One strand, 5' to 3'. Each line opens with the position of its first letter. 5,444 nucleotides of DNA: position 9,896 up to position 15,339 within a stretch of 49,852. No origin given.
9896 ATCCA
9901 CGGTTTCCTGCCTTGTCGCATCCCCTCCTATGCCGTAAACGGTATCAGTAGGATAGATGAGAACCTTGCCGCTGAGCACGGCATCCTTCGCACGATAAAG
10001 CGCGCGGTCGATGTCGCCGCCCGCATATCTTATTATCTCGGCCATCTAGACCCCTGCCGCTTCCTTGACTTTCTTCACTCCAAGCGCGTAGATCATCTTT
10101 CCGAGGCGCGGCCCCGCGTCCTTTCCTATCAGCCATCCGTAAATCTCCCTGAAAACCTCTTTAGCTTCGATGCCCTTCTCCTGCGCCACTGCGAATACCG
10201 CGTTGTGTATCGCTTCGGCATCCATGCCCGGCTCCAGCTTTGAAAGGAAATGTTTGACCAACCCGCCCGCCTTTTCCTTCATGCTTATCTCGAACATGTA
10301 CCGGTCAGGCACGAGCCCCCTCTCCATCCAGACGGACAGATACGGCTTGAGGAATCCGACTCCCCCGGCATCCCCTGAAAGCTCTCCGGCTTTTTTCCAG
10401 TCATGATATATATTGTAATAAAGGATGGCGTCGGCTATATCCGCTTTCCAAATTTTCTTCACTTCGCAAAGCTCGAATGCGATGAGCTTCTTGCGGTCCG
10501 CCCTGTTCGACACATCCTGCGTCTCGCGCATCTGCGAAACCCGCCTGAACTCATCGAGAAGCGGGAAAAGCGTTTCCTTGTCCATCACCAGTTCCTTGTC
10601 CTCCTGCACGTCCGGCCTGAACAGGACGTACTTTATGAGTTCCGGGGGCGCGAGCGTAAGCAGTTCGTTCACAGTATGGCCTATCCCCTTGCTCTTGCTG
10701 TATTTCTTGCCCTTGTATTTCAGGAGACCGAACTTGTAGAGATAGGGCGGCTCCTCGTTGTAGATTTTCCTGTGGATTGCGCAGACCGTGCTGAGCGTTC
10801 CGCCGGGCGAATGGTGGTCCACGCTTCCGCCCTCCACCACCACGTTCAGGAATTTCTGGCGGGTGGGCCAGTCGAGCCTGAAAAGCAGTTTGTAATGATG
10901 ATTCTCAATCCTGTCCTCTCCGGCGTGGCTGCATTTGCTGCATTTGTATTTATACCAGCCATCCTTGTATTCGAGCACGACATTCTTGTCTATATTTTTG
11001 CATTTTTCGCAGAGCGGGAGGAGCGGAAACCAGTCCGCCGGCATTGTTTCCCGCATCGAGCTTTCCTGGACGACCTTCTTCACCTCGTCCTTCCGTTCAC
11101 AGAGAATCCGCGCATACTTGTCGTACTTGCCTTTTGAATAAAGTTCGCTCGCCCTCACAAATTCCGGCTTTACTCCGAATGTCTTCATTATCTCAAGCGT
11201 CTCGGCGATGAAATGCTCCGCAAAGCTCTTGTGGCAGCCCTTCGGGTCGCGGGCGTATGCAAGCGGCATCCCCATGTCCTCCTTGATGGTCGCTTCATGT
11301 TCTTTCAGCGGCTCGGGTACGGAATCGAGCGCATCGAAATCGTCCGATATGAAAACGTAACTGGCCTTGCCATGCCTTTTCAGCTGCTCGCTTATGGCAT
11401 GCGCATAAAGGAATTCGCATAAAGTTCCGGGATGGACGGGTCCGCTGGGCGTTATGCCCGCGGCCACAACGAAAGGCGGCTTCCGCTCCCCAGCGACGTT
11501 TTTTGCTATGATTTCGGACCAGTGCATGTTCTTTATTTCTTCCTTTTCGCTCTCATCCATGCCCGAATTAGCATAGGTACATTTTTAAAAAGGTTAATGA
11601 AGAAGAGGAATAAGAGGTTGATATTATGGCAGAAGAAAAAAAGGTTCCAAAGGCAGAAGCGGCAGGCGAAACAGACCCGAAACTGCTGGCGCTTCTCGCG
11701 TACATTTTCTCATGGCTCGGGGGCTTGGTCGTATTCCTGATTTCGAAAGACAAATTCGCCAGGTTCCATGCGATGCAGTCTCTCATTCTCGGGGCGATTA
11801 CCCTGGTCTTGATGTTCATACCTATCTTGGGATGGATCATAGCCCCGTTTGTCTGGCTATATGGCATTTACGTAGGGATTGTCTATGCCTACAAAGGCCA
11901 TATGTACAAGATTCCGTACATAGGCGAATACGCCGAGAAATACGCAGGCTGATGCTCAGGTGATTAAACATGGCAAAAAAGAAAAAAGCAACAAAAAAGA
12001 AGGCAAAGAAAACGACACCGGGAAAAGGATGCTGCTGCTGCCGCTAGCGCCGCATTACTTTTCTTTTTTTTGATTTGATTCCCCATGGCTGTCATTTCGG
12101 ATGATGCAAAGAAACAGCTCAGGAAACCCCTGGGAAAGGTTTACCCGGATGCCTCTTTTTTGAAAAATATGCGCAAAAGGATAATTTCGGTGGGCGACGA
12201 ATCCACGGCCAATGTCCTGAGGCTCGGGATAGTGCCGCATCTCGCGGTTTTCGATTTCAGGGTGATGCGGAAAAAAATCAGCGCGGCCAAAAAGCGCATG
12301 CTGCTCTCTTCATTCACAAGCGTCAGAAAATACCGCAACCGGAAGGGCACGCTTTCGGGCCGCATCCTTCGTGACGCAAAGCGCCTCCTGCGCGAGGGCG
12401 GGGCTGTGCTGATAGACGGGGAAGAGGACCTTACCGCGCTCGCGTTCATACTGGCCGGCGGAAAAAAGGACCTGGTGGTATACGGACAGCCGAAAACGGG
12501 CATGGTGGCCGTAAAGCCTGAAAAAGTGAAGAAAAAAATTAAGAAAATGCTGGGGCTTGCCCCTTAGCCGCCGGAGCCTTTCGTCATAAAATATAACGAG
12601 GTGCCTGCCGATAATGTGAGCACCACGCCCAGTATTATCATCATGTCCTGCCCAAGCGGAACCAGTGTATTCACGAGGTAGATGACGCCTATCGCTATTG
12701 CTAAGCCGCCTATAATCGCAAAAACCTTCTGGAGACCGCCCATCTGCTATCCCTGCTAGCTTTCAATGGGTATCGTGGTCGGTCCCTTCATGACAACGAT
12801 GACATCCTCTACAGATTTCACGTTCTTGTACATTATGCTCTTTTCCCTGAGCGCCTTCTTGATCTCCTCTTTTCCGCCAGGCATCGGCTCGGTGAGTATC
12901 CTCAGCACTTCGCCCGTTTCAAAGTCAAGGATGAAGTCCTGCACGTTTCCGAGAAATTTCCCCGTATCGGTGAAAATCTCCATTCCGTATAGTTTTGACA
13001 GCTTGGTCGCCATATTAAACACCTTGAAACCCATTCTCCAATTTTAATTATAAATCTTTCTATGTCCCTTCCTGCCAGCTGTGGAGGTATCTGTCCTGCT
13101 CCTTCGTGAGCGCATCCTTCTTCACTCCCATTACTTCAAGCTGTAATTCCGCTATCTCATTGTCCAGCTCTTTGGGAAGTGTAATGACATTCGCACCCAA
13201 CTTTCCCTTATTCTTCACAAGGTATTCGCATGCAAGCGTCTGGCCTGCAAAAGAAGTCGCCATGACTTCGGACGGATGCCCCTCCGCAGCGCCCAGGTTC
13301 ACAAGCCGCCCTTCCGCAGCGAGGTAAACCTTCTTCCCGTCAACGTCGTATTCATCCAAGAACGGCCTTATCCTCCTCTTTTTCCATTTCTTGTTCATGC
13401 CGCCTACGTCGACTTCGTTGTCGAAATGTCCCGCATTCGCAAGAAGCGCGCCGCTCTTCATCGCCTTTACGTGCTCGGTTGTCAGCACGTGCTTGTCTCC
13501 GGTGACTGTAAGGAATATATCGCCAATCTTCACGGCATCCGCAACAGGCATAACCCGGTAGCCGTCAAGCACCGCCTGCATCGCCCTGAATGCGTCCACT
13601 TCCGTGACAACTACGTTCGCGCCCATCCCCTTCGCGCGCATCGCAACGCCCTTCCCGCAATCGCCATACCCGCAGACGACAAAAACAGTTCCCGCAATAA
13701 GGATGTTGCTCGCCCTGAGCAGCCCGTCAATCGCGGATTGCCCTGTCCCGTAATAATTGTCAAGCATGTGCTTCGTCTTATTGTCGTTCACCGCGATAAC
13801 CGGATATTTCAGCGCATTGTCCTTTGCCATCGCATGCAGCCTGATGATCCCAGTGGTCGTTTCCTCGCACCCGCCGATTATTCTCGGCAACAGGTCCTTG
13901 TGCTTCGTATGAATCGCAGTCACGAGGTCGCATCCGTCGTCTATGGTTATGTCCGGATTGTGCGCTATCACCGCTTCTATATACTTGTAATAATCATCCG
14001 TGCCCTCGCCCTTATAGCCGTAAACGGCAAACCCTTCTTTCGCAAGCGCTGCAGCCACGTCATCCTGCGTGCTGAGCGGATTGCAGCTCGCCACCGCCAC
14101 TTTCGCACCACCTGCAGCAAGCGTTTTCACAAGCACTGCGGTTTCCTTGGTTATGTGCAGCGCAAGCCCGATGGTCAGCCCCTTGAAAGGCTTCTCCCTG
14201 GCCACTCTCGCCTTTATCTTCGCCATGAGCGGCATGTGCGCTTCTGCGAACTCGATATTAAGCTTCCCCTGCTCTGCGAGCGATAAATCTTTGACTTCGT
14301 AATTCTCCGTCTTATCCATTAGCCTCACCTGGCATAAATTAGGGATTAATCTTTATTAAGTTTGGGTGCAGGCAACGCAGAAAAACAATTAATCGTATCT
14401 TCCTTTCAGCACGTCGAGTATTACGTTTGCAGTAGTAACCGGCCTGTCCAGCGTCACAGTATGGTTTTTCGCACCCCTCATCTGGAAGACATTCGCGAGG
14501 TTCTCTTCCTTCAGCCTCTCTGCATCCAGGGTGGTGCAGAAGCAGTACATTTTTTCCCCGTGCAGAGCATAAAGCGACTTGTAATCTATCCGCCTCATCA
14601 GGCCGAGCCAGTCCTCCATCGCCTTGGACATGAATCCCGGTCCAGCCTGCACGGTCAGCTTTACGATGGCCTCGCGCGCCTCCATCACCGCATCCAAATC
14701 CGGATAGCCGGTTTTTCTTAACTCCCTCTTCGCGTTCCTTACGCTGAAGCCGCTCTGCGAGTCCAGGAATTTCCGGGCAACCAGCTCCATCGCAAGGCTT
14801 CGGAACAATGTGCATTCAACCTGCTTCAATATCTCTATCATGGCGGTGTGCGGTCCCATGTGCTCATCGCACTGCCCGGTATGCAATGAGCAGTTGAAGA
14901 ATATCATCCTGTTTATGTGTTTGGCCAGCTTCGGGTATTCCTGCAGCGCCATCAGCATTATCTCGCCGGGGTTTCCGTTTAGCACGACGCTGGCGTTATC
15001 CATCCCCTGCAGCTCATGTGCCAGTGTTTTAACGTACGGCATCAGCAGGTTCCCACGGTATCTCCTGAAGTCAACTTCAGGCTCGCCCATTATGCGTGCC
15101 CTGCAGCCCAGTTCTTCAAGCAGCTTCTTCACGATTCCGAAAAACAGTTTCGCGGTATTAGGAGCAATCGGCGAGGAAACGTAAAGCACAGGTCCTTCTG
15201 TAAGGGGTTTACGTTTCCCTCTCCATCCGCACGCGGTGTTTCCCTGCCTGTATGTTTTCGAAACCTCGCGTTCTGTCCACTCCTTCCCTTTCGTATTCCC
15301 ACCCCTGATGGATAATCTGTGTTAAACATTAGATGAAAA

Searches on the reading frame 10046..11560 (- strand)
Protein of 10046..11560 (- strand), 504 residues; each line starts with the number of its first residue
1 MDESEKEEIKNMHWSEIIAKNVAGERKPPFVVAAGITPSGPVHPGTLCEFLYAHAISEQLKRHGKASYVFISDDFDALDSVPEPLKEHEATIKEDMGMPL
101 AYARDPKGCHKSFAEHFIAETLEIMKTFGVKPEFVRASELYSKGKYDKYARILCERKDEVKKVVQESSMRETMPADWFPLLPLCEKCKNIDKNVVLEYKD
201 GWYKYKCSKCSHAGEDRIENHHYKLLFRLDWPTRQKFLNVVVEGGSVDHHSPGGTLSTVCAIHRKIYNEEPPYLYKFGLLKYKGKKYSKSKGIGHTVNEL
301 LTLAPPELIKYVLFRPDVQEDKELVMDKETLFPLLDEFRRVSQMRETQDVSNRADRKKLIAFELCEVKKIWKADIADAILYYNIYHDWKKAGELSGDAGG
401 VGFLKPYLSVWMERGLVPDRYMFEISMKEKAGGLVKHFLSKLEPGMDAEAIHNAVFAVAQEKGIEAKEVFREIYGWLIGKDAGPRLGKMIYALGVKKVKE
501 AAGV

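Call 92: search_protein_families(library=pfam, proteins=[window:10046-11560:-], max_evalue=0.00001)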
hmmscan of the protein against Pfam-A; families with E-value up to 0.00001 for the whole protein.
window:10046-11560:- (504 aa): 1 family
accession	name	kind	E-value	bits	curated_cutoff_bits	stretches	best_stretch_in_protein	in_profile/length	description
PF01921.24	tRNA-synt_1f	-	2.9e-77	260.5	27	1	12-352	1-347/360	tRNA synthetases class I (K)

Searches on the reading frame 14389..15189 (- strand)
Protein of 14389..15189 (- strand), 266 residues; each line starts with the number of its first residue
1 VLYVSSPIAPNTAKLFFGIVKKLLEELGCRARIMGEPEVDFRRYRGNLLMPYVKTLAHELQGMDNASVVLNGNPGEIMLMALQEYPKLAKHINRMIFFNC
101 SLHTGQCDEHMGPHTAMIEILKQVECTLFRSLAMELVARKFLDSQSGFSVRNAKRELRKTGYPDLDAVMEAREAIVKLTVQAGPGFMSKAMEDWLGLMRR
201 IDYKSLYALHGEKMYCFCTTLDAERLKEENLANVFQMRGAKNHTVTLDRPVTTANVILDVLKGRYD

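Call 3: search_protein_families(library=pfam, proteins=[window:14389-15189:-], max_evalue=1)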
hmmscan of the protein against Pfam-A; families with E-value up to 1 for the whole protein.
window:14389-15189:- (266 aa): 0 families

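Call 4: search_protein_families(library=ncbifam, proteins=[window:14389-15189:-], max_evalue=1)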
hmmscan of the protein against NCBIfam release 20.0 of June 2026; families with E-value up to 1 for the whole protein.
window:14389-15189:- (266 aa): 0 families

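Call 20: search_protein_families(library=padloc, proteins=[window:14389-15189:-], max_evalue=1)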
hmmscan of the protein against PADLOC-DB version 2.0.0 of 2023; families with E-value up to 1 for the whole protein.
window:14389-15189:- (266 aa): 0 families
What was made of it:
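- There is no credible PADLOC hit (call 20).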
